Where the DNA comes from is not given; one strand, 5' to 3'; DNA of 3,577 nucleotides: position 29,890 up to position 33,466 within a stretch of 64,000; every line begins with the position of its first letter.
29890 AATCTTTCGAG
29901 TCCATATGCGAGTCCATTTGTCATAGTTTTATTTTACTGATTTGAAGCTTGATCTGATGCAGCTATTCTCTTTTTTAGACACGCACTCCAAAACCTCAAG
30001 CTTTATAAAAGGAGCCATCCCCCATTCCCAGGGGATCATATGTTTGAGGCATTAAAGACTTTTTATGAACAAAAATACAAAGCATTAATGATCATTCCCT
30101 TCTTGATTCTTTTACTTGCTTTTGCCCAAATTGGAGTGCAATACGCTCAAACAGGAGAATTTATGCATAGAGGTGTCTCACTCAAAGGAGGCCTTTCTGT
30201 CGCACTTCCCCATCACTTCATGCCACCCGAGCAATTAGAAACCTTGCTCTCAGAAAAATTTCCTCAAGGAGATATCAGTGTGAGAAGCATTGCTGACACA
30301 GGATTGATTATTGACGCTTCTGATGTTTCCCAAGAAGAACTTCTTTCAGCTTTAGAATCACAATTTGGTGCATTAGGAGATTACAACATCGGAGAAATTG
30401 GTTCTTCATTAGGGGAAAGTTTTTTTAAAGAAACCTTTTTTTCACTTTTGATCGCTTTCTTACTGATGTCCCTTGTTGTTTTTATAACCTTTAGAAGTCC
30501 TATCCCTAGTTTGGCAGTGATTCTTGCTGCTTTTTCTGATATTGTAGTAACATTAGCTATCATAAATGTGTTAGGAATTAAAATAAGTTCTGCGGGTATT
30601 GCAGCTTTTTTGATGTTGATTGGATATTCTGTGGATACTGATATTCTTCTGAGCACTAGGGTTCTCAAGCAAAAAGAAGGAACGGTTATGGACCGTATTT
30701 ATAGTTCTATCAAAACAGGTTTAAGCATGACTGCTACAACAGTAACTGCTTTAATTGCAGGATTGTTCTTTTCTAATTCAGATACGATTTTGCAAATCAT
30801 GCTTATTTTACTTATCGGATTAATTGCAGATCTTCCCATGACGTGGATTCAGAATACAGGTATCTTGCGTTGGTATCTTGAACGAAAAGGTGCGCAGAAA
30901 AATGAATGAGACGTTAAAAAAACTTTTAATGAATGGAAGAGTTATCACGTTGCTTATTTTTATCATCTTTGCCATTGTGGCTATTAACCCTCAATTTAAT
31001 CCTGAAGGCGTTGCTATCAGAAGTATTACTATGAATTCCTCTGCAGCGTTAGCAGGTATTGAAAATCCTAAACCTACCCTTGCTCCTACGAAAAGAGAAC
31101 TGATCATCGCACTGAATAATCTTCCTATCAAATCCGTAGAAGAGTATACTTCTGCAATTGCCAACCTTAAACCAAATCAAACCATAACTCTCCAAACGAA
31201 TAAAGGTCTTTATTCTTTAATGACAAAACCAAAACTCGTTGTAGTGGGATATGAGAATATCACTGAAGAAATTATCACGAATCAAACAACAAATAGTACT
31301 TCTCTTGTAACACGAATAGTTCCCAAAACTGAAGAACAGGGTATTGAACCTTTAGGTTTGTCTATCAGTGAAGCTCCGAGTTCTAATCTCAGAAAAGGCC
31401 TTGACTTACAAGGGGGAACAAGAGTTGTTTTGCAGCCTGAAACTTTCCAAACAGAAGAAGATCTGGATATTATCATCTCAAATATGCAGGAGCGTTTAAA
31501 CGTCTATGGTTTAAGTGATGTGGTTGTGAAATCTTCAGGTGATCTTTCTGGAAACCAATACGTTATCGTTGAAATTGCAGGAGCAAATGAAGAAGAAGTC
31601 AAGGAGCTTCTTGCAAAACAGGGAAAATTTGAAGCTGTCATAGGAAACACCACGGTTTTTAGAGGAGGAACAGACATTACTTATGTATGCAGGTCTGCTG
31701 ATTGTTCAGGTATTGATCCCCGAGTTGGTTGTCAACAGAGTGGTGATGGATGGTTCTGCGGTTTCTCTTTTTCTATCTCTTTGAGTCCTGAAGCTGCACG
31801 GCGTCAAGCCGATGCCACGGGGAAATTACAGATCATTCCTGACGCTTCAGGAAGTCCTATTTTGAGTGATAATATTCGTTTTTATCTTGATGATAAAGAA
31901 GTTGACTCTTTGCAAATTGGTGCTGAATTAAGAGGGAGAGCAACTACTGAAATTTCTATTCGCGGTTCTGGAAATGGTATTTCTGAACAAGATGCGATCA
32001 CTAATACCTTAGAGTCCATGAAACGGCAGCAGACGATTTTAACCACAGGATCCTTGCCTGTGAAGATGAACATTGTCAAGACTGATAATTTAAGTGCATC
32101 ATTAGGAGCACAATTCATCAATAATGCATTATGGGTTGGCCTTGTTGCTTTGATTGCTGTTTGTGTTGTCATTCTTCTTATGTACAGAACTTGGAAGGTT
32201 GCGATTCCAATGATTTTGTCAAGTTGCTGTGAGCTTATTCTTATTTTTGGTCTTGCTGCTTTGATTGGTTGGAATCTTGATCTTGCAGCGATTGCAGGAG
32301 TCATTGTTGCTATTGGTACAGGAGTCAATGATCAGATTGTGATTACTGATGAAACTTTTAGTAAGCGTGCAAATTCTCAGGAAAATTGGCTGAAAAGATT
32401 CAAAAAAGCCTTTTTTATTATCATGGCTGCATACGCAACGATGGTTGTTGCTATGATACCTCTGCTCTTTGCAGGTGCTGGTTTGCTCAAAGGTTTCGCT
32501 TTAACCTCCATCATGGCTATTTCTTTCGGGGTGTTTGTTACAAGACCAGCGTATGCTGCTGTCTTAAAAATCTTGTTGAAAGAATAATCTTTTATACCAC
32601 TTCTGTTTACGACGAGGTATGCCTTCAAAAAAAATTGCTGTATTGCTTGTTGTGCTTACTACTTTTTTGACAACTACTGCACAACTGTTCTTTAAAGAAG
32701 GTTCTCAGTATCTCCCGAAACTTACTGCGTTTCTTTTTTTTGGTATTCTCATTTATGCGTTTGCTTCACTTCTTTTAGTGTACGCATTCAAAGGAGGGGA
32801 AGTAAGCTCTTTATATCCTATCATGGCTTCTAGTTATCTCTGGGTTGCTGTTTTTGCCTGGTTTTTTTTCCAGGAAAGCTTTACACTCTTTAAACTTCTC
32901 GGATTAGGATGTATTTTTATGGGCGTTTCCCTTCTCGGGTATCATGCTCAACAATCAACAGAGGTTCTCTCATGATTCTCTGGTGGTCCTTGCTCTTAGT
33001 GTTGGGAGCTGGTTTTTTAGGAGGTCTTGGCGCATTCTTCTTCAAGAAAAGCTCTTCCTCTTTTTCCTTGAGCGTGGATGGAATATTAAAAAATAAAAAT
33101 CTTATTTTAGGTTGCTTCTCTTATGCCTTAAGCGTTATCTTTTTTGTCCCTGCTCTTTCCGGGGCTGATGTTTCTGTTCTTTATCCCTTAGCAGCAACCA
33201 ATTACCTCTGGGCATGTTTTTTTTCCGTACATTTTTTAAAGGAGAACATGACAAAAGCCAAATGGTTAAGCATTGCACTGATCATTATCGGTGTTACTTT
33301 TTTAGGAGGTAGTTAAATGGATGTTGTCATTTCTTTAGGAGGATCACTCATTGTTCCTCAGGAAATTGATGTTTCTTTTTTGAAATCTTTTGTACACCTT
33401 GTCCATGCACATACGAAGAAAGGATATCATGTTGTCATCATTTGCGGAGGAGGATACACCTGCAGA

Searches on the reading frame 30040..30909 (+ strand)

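Call 24: search_protein_families(library=pfam, proteins=[window:30040-30909:+], max_evalue=0.0001)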
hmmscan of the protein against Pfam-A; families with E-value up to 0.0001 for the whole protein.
window:30040-30909:+ (289 aa): 1 family
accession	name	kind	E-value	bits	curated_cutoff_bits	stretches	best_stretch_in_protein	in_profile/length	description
PF02355.23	SecD_SecF_C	-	3.2e-32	111.9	20.5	1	112-281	13-188/189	Protein export membrane protein SecD/SecF, C-terminal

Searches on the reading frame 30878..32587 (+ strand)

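Call 24: search_protein_families(library=pfam, proteins=[window:30878-32587:+], max_evalue=0.0001)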
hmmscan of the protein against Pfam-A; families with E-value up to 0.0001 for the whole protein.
window:30878-32587:+ (569 aa): 2 families
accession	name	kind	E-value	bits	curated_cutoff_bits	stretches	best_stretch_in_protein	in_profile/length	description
PF02355.23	SecD_SecF_C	-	1.3e-16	61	20.5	1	396-554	12-174/189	Protein export membrane protein SecD/SecF, C-terminal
PF00873.25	ACR_tran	-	9.7e-06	24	28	1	366-555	291-478/1021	AcrB/AcrD/AcrF family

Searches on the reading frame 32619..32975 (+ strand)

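Call 24: search_protein_families(library=pfam, proteins=[window:32619-32975:+], max_evalue=0.0001)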
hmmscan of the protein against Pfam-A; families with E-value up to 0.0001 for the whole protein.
window:32619-32975:+ (118 aa): 1 family
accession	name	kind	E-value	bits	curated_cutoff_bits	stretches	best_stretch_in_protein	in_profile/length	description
PF00892.27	EamA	-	4.2e-10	40.5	28.2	1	12-106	34-133/135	EamA-like transporter family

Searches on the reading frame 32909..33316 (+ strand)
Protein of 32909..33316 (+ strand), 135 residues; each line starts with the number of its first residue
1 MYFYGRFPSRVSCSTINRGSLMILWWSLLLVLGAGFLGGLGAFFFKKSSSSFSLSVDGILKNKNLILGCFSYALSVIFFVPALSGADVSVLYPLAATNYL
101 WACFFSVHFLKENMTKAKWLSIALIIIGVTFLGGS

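Call 24: search_protein_families(library=pfam, proteins=[window:32909-33316:+], max_evalue=0.0001)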
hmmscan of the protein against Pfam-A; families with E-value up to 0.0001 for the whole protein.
window:32909-33316:+ (135 aa): 1 family
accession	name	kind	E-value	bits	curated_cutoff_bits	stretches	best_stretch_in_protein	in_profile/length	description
PF00892.27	EamA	-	1.1e-07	32.6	28.2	1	25-132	35-133/135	EamA-like transporter family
